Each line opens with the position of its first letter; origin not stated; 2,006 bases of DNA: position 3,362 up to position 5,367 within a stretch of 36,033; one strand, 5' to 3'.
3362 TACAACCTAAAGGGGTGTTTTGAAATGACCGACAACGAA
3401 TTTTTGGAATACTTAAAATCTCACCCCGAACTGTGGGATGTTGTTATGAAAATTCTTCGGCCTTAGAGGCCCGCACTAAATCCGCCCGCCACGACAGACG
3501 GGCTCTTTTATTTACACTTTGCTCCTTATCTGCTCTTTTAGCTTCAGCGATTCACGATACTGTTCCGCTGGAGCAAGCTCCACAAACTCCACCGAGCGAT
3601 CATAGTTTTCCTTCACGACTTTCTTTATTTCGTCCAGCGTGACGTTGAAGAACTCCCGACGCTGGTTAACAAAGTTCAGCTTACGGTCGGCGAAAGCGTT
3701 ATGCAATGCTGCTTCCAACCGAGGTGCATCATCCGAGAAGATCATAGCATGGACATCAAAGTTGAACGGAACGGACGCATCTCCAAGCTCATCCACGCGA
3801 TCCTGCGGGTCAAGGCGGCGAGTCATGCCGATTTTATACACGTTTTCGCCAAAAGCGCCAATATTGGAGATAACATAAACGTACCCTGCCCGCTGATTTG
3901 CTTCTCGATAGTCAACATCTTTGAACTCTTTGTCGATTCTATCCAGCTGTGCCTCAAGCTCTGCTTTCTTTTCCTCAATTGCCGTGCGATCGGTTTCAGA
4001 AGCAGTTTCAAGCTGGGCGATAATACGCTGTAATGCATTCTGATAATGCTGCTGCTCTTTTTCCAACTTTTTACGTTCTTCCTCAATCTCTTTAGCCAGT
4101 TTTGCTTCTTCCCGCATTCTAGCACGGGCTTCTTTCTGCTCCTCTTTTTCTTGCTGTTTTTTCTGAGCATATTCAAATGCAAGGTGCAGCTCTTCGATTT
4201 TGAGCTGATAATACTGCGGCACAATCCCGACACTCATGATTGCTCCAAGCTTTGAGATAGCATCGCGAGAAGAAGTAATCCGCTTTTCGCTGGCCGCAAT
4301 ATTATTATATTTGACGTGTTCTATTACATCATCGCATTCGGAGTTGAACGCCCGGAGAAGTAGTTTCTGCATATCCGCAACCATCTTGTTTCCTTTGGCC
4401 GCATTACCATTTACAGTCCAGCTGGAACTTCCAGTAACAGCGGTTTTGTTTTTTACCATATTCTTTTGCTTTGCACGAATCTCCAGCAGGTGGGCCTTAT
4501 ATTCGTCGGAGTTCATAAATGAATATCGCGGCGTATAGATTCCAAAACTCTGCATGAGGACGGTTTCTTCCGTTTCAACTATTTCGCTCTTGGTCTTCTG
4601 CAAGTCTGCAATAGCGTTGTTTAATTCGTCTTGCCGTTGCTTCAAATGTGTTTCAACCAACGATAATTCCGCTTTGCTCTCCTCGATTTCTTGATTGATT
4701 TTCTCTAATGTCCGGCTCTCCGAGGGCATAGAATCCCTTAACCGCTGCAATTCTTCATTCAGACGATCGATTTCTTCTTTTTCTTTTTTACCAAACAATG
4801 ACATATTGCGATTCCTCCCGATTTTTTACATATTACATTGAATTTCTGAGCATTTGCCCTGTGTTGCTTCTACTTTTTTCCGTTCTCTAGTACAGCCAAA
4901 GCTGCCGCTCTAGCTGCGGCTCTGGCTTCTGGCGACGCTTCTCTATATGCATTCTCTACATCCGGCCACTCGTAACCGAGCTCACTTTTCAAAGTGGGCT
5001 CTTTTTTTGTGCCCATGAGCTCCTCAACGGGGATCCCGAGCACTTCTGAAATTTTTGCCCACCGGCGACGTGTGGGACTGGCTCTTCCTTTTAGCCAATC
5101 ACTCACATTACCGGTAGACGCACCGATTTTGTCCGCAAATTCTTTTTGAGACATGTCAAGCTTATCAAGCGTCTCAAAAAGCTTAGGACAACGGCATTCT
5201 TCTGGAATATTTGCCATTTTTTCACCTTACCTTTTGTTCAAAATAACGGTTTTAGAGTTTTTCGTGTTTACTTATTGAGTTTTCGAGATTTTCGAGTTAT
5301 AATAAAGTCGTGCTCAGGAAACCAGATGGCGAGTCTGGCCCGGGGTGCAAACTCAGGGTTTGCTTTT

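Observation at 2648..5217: Accessory island in the lysogeny module: Sie-type lipoprotein + DUF4041/T5orf172 nuclease-like protein + HTH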

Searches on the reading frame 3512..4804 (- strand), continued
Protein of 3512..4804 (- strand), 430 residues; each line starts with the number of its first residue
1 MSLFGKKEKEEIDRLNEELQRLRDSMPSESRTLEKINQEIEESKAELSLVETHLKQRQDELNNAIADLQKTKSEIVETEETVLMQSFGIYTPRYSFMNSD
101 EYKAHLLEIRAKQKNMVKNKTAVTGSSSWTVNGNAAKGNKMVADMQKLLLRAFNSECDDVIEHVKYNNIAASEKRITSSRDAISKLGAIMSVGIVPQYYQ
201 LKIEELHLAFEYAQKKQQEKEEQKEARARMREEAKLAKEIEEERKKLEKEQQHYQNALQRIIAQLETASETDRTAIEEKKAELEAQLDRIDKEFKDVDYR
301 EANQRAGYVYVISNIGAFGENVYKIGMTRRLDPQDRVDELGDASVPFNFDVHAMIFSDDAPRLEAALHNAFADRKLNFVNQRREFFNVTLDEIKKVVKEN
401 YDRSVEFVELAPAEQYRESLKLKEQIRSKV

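Call 46: find_encoding_contigs(protein=P0089, flank=5000, max_places=6)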
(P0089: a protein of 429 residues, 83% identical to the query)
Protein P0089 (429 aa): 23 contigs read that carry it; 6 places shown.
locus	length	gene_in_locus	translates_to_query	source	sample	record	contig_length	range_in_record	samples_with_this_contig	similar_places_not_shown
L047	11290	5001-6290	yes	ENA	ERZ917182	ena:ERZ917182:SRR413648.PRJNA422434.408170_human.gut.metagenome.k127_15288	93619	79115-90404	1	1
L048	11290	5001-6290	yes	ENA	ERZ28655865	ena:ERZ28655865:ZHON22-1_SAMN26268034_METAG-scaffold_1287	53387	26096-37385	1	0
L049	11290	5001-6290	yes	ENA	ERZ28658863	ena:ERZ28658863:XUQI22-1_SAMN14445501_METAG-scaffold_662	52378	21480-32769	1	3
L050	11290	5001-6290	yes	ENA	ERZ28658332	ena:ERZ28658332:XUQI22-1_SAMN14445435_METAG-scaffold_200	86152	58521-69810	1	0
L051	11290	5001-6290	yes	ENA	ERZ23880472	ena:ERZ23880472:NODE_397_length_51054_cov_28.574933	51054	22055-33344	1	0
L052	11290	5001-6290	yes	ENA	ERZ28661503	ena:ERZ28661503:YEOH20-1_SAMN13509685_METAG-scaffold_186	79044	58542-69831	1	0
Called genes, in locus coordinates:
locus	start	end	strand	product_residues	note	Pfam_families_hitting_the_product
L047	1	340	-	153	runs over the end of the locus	-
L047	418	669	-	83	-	-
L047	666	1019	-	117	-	-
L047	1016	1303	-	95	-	-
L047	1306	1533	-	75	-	-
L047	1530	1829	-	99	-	-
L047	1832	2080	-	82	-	PF05339:DUF739 (weak)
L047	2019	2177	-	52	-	-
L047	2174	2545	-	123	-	PF12957:DUF3846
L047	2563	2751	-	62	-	-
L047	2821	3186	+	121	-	-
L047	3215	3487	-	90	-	-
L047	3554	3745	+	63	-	-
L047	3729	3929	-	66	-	-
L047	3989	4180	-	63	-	PF12844:HTH_19, PF13443:HTH_26, PF13560:HTH_31, PF01381:HTH_3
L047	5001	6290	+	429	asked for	PF13250:SNIPE, PF10544:T5orf172, PF13455:MUG113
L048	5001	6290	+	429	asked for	PF13250:SNIPE, PF10544:T5orf172, PF13455:MUG113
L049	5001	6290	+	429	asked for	PF13250:SNIPE, PF10544:T5orf172, PF13455:MUG113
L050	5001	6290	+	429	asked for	PF13250:SNIPE, PF10544:T5orf172, PF13455:MUG113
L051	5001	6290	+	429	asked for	PF13250:SNIPE, PF10544:T5orf172, PF13455:MUG113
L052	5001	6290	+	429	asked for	PF13250:SNIPE, PF10544:T5orf172, PF13455:MUG113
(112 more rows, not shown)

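Call 81: predict_structure(alignment_id=A2)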
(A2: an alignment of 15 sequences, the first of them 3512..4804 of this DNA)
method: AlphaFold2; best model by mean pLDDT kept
length: 430 residues; sequences in the alignment: 15
mean_pLDDT: 72.6   pTM: 0.41
mean pLDDT of the five models: 72.6, 72.4, 68.7, 67.4, 65.7
residues with pLDDT >= 90: 19; 70-90: 248; 50-70: 112; < 50: 51
segments of 3 or more residues with pLDDT < 50: 79-88, 316-320, 333-348, 376-382, 412-420
pLDDT, mean of each block of 10 residues (from residue 1): 60 81 62 75 86 88 84 58 48 69 90 91 80 85 88 88 70 83 78 86 89 83 78 79 87 89 84 85 86 75 63 52 56 45 40 64 71 51 56 75 59 47 58
secondary structure, 60 per line:
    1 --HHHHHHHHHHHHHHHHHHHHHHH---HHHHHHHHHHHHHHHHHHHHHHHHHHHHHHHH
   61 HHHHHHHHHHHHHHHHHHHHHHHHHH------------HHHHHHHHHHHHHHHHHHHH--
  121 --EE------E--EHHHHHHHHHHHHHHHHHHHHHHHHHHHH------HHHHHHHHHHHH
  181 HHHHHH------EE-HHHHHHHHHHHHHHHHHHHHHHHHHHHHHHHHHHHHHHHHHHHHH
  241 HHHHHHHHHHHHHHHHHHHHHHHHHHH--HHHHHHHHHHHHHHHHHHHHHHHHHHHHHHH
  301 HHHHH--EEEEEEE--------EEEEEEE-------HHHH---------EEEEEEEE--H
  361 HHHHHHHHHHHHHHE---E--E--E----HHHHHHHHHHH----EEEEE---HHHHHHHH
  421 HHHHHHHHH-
elements in order: H3-25 H29-86 H99-118 H135-162 H169-186 H196-267 H270-305 E308-314 E323-329 H337-340 E350-357 H360-374 H390-400 E405-409 H413-429
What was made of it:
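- Checked: The AF2 model shows long helices at aa 3-86 and 196-305 (call 81).
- The AF2 model has low confidence in the nuclease domain, with pLDDT 40-70 (call 81).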

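Call 83: search_solved_structures(query=A2, max_evalue=1)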
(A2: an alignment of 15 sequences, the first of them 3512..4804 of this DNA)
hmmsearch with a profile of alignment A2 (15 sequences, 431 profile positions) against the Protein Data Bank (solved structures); distinct sequences matched with E-value up to 1: 5.
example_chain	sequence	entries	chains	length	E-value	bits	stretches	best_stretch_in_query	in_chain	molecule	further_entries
9m6x_M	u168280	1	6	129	0.11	14.5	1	79-150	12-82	Gp10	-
4zry_B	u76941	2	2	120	0.25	13.3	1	6-76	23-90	Keratin, type II cytoskeletal 1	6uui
7z8z_A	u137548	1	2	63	0.3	13.1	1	2-65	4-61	Heat shock factor 2-binding protein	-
7zr2_A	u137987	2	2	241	0.4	12.6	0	9-70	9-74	Spike protein S2',Chimeric protein mimic of SARS-CoV-2 Spike HR1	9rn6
8wzb_A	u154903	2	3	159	0.96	11.4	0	214-281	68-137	DPY30 domain containing 2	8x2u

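Call 84: fold_search(model_id=the predicted structure, library=pdb)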
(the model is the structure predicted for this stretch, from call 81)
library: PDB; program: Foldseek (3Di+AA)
matches with E <= 10: 150; with E <= 0.001: 0
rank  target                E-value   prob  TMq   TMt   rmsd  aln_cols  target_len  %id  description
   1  9evs_D                1.8e-02  0.57  0.18  0.18  31.4       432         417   10  Structure of the flowering plant mitoribosome with P-site tRNA (released 2025-09-03)
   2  9t56_A                2.9e-01  1.00  0.13  0.18   1.9        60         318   28  Cryo-EM structure of ISCro4-DBL-TBL-tDNA-dDNA synaptic complex (released 2026-02-18)
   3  8afz_A                3.2e-01  0.35  0.14  0.15  24.8       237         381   13  Architecture of the ESCPE-1 membrane coat (released 2023-06-21)
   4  9t56_B                3.4e-01  1.00  0.13  0.17   3.5        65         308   28  Cryo-EM structure of ISCro4-DBL-TBL-tDNA-dDNA synaptic complex (released 2026-02-18)
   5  9t56_D                4.2e-01  1.00  0.13  0.19   1.9        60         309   28  Cryo-EM structure of ISCro4-DBL-TBL-tDNA-dDNA synaptic complex (released 2026-02-18)
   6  8abq_A                5.8e-01  0.44  0.15  0.28  21.4       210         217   10  Structure of the SNX1-SNX5 complex, Pt derivative (released 2023-06-21)
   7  8wt9_C                6.2e-01  0.51  0.12  0.17  13.7       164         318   16  Cryo-EM structure of the IS621 recombinase in complex with bridge RNA, donor DNA, and target DNA in the post-strand ex (released 2024-06-26)
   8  7rro_B8               6.9e-01  0.12  0.13  0.13  35.2       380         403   12  Structure of the 48-nm repeat doublet microtubule from bovine tracheal cilia (released 2021-10-27)
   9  2odu                  7.3e-01  0.20  0.14  0.22  12.6       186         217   13  Crystal structure of a fragment of the plakin domain of plectin (released 2007-03-13)
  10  8wt9_A                7.7e-01  0.44  0.12  0.17  13.9       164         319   15  Cryo-EM structure of the IS621 recombinase in complex with bridge RNA, donor DNA, and target DNA in the post-strand ex (released 2024-06-26)
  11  23as_0                8.1e-01  0.14  0.13  0.15  25.6       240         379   13  Structure of Arabidopsis SNX1 (Class l, 7-fold) (released 2026-03-18)
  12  4fzs_A                1.0e+00  0.35  0.17  0.32  21.0       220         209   12  Structure of human SNX1 BAR domain (released 2013-07-10)
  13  9g6k_Lg               1.1e+00  0.18  0.14  0.23  12.2       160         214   12  LSU structure derived from the LSU sample of the mitoribosome from T. gondii. (released 2024-12-11)
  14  8wt6_B                1.1e+00  0.35  0.12  0.17  14.1       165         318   16  Cryo-EM structure of the IS621 recombinase in complex with bridge RNA, donor DNA, and target DNA in the pre-strand exc (released 2024-06-26)
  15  8abq_B                1.3e+00  0.25  0.15  0.28  20.5       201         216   12  Structure of the SNX1-SNX5 complex, Pt derivative (released 2023-06-21)
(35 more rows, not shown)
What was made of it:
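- Tried and rejected: Foldseek and sequence searches of the PDB were uninformative (calls 81, 83, 84).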

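Call 88: search_protein_families(library=ncbifam, proteins=[window:3512-4804:-], max_evalue=0.01)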
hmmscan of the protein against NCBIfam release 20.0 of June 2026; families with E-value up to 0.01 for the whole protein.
window:3512-4804:- (430 aa): 3 families
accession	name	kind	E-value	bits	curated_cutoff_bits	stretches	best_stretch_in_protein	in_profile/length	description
NF045780.1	TrlF_fam_ATP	equivalog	0.00064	18.5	350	0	140-399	555-804/944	TrlF family AAA-like ATPase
TIGR04523.1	Mplasa_alph_rch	subfamily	0.00098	17.2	270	0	212-297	565-657/745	helix-rich protein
TIGR00379.1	cobB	subfamily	0.0035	16.3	261.4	1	161-258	142-240/449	cobyrinic/hydrogenobyrinic acid a,c-diamide synthase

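Call 89: find_encoding_contigs(protein=P0073, flank=3500, max_places=5)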
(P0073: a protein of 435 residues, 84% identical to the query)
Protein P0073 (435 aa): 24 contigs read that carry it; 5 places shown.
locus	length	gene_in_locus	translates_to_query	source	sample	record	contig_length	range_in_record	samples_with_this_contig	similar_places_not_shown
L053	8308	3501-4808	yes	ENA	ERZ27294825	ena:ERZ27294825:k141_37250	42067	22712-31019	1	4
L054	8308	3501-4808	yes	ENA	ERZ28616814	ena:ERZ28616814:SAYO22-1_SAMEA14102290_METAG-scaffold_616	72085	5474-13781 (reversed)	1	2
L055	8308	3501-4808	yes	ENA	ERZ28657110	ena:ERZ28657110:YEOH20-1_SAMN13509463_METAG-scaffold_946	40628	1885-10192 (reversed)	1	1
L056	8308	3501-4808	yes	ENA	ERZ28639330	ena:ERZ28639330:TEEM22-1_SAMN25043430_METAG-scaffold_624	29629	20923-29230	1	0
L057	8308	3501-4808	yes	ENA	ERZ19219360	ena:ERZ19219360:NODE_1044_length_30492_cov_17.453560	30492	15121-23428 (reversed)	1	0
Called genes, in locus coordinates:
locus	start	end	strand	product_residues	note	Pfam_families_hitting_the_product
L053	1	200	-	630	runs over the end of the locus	-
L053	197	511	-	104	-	PF12957:DUF3846 (weak)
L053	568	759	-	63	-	-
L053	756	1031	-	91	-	-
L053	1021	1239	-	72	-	-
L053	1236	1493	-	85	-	-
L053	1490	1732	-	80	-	PF13443:HTH_26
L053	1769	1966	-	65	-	PF02954:HTH_8 (weak), PF01381:HTH_3 (weak)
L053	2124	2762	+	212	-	PF01381:HTH_3, PF12844:HTH_19 (weak), PF13443:HTH_26, PF13560:HTH_31 (weak), PF00717:Peptidase_S24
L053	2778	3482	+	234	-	-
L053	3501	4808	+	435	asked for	PF13250:SNIPE, PF10544:T5orf172, PF13455:MUG113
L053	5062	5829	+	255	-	-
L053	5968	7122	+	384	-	PF00589:Phage_integrase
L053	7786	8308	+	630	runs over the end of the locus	-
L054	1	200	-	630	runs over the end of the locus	-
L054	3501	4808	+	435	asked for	PF13250:SNIPE, PF10544:T5orf172, PF13455:MUG113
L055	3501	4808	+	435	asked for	PF13250:SNIPE, PF10544:T5orf172, PF13455:MUG113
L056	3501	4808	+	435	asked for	PF13250:SNIPE, PF10544:T5orf172, PF13455:MUG113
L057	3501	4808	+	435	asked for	PF13250:SNIPE, PF10544:T5orf172, PF13455:MUG113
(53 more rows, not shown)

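Call 90: find_encoding_contigs(protein=P0023, flank=3500, max_places=4)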
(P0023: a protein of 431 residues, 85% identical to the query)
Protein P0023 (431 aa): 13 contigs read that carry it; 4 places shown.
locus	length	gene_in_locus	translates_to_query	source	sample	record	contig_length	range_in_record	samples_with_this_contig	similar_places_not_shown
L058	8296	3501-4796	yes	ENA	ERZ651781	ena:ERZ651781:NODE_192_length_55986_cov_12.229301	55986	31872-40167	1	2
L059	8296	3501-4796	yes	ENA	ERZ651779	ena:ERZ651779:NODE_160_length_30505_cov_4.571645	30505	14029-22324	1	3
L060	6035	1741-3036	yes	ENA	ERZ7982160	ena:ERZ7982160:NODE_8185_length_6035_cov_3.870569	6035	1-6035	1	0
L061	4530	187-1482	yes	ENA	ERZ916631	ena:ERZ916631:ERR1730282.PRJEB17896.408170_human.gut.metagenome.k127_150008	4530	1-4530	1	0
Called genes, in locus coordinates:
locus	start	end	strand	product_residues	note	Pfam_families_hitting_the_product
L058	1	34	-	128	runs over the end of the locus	PF12957:DUF3846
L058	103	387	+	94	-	-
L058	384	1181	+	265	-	-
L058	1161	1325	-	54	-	-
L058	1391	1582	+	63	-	-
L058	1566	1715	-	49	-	-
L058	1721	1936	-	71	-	-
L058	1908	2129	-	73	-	-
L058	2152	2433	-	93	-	-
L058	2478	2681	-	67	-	-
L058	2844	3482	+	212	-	PF12844:HTH_19 (weak), PF13560:HTH_31, PF01381:HTH_3, PF00717:Peptidase_S24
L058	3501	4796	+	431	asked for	PF13250:SNIPE, PF10544:T5orf172, PF13455:MUG113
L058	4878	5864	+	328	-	PF13310:Virulence_RhuM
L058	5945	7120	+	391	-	PF28530:DUF8426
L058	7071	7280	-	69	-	-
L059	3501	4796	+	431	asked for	PF13250:SNIPE, PF10544:T5orf172, PF13455:MUG113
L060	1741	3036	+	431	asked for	PF13250:SNIPE, PF10544:T5orf172, PF13455:MUG113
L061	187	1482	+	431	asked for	PF13250:SNIPE, PF10544:T5orf172, PF13455:MUG113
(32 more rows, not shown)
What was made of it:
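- Operon position: homologues 83-85% identical sit 18 nt after, or one gene after, CI-like HTH_3+Peptidase_S24 repressors in three other prophage lineages (calls 46, 89, 90). In other lineages the gene in this position is a bona fide HTH+S24 CI (calls 46, 89, 90).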

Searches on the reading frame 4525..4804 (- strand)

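Call 32: search_protein_families(library=pfam, proteins=[window:4525-4804:-], max_evalue=10)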
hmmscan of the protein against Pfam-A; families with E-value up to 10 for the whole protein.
window:4525-4804:- (93 aa): 76 families (the best 25 are shown)
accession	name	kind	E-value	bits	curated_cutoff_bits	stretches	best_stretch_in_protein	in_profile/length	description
PF00010.31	HLH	-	0.0033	17.6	20.7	2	8-36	9-39/53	Helix-loop-helix DNA-binding domain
PF06810.17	Phage_scaffold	-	0.0047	17.4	35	1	6-72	25-97/170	Phage capsid assembly scaffolding protein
PF13870.11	CCDC113_CCDC96_CC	-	0.0047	17.1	31.6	1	10-74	56-120/177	CCDC113/CCDC96, coiled-coil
PF16515.11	HIP1_clath_bdg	-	0.0084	16.9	28.8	1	9-74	33-98/99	Clathrin-binding domain of Huntingtin-interacting protein 1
PF09278.17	MerR-DNA-bind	-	0.011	16.8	25.4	1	33-76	17-63/65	MerR, DNA binding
PF25443.1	ANG-1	-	0.012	16.2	28.5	1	6-70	42-102/105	ANG-1-like domain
PF02601.20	Exonuc_VII_L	-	0.013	15.5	35.9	1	8-79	188-262/315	Exonuclease VII, large subunit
PF07926.17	TPR_MLP1_2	-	0.014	15.9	36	1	17-81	57-121/129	TPR/MLP1/MLP2-like protein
PF06818.20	Fez1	-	0.017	16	34.4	1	7-76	42-111/199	Fez1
PF11932.13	DUF3450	-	0.02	14.7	32.6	1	7-82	23-98/241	Protein of unknown function (DUF3450)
PF14362.11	DUF4407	-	0.022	14.5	31.3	1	9-88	154-241/297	Domain of unknown function (DUF4407)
PF06103.16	DUF948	-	0.026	15.1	37.2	1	19-82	21-84/89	Bacterial protein of unknown function (DUF948)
PF23925.1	A-sol_ELP1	-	0.028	14.6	27.6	1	34-84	103-153/203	ELP1 alpha-solenoid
PF12128.14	DUF3584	-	0.028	12.4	31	1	9-75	603-669/1191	Protein of unknown function (DUF3584)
PF11559.13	ADIP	-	0.03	14.8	34.3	1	10-75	52-124/151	Afadin- and alpha -actinin-Binding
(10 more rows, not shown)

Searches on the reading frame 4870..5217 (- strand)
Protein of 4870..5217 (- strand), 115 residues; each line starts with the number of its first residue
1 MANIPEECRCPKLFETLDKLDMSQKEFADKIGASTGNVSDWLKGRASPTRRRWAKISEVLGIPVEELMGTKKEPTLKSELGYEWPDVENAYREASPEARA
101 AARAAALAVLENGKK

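Call 3: search_protein_families(library=pfam, proteins=[window:4870-5217:-], max_evalue=0.1)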
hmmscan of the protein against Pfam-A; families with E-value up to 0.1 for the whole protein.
window:4870-5217:- (115 aa): 7 families
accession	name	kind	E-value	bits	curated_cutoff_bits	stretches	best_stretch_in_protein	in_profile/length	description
PF01381.28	HTH_3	-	7.6e-12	45.5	23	1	17-67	5-55/55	Helix-turn-helix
PF13443.12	HTH_26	-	6.3e-07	30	22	1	15-72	4-62/63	Cro/C1-type HTH DNA-binding domain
PF13560.12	HTH_31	-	7.5e-06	26.6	27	1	21-67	14-61/64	Helix-turn-helix domain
PF12844.13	HTH_19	-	0.00022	21.5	30.2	1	15-69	6-60/64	Helix-turn-helix domain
PF18470.6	Cas9_a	-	0.058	13.5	26.9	1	37-86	57-106/221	Cas9 alpha-helical lobe domain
PF07022.19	Phage_CI_repr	-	0.084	13.7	22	0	23-74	14-64/65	Bacteriophage CI repressor helix-turn-helix domain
PF15943.11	YdaS_toxin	-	0.095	13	30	0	23-46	10-35/65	Bacterial toxin YdaS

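Call 4: search_protein_families(library=padloc, proteins=[window:4870-5217:-], max_evalue=0.1)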
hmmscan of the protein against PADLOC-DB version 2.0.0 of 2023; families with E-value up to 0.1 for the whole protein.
window:4870-5217:- (115 aa): 19 families
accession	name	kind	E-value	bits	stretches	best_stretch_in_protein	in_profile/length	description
PDLC04775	PDC-M69A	-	9.7e-09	33.7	1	12-80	11-79/113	-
PDLC04760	PDC-M64C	-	9.9e-07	27.1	1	14-64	32-82/93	-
PDLC03951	RmrA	-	1.7e-06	25.3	1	20-71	20-71/400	-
PDLC03948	RmrA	-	5.9e-06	23.4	1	10-68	10-68/397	-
PDLC02926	HTH_VI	-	7.6e-06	24.1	1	20-72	13-65/92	-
PDLC04758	PDC-M64B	-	9e-06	24.1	1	12-94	34-115/123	-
PDLC03952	RmrA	-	1.2e-05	22.4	1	13-72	27-86/395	-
PDLC03949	RmrA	-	3e-05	21.1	1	21-105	15-97/363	-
PDLC03947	RmrA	-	4.3e-05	20.5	1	21-72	24-75/383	-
PDLC03955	RmrA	-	6.7e-05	20.3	1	21-70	33-82/371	-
PDLC04757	PDC-M64B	-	9.4e-05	20.4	1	15-64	36-85/128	-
PDLC04759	PDC-M64B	-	9.7e-05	20.4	1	12-62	30-80/135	-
PDLC03954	RmrA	-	0.00037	17.5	1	21-75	23-77/380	-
PDLC04762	PDC-M64C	-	0.002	16.2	1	13-70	32-89/97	-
PDLC03944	RmrA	-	0.004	14.3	1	22-71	20-69/384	-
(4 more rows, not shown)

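Call 5: search_protein_families(library=phrogs, proteins=[window:4870-5217:-], max_evalue=0.01)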
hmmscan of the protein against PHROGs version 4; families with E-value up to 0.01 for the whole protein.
window:4870-5217:- (115 aa): 20 families
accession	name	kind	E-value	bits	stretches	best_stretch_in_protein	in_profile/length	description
phrog_8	-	transcription regulation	3.3e-14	54.1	1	18-93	167-247/346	transcriptional regulator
phrog_3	-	transcription regulation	5.3e-10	40.6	1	15-77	95-155/430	transcriptional repressor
phrog_4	-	transcription regulation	6.3e-10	39.6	1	15-78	143-202/400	transcriptional repressor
phrog_2439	-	transcription regulation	8.3e-09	35.8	1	19-80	18-78/367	transcriptional regulator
phrog_2328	-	transcription regulation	1.6e-08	35.4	1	17-74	24-81/128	transcriptional repressor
phrog_2967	-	transcription regulation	2.4e-07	31.5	1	15-98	17-94/225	transcriptional regulator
phrog_4779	-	transcription regulation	1.1e-06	30.1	1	14-50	8-44/98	transcriptional regulator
phrog_1468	-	transcription regulation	2.2e-06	28.2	1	18-65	17-63/67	transcriptional repressor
phrog_7241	-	transcription regulation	2.6e-06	28.5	1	20-68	73-121/122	transcriptional regulator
phrog_638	-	transcription regulation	6.6e-06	27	1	23-73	19-70/145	transcriptional regulator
phrog_35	-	transcription regulation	2.1e-05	25.7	1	16-58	78-122/181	transcriptional repressor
phrog_1373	-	transcription regulation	3.8e-05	24.7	1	19-75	74-130/166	transcriptional regulator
phrog_2104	-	unknown function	7.3e-05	23.9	1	19-57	50-88/103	-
phrog_4583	-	transcription regulation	0.00071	20.5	1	17-75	19-77/81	transcriptional repressor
phrog_7061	-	DNA, RNA and nucleotide metabolism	0.0014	20.1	0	21-44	44-67/70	HTH DNA binding protein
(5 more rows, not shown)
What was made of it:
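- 4870..5217 (-): 115-aa XRE-type HTH protein. Probable CI-like immunity repressor and first gene of the leftward lysogeny operon. HTH_3 7.6e-12 (call 3); PHROG repressor families (call 5).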

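Call 88: search_protein_families(library=ncbifam, proteins=[window:4870-5217:-], max_evalue=0.01)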
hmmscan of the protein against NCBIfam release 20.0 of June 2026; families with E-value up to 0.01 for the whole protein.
window:4870-5217:- (115 aa): 7 families
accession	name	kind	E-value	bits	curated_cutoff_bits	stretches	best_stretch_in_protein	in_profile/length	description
NF041951.1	phage_RstR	subfamily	1e-07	32.2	80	1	15-83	9-77/108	RstR family transcriptional repressor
NF010465.0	PRK13890.1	equivalog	5.3e-05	23.3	96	1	15-69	12-66/121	conjugal transfer protein TrbA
NF047948.1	male_kill_WMK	equivalog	0.0017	17.8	300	1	22-74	176-228/300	WO male-killing family protein Wmk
NF041265.1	NadS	equivalog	0.0022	18.3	60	1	18-52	40-74/94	NadS family protein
NF007257.0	PRK09706.1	subfamily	0.0025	17.6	101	1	17-61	14-58/135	transcriptional repressor DicA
NF048000.1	ECH1013_TF_S24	equivalog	0.0032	17.4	300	1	15-71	9-66/204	ECH_1013 family putative transcriptional regulator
TIGR02607.1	antidote_HigA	equivalog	0.0035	17.1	47.7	1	15-62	14-61/81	HigA family addiction module antitoxin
